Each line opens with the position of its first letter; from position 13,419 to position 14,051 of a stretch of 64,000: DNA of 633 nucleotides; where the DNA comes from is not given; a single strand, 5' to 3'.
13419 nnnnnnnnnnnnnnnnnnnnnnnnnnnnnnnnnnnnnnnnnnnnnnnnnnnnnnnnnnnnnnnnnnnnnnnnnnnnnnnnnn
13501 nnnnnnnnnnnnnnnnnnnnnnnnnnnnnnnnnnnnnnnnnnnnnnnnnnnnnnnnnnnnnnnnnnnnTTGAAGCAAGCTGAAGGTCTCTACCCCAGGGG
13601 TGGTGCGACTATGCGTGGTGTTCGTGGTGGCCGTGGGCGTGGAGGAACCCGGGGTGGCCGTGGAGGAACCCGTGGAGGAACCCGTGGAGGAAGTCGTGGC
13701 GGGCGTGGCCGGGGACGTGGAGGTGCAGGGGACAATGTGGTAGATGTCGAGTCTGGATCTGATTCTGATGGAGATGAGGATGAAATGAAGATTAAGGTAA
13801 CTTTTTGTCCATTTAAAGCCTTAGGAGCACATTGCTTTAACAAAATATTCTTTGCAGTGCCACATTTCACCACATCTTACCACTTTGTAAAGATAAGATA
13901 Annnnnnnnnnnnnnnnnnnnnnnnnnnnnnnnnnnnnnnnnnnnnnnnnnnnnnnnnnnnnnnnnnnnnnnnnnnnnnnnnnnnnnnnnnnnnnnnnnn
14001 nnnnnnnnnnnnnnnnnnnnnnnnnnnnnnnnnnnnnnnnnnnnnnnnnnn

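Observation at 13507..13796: RGG/RG arginine-glycine box inserted into the TROVE region of the TEP1-like protein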

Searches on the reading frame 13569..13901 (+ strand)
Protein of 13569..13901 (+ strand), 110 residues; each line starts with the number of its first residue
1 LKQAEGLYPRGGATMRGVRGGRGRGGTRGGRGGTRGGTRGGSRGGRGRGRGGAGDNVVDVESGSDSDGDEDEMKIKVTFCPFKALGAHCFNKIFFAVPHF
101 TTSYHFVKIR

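Call 57: find_encoding_contigs(protein=window:13569-13901:+, flank=3000, max_places=6)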
Protein window:13569-13901:+ (110 aa): no gene with exactly this product is on record in the collection.

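Call 58: find_encoding_contigs(protein=window:13611-13901:+, flank=3000, max_places=6)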
Protein window:13611-13901:+ (96 aa): no gene with exactly this product is on record in the collection.
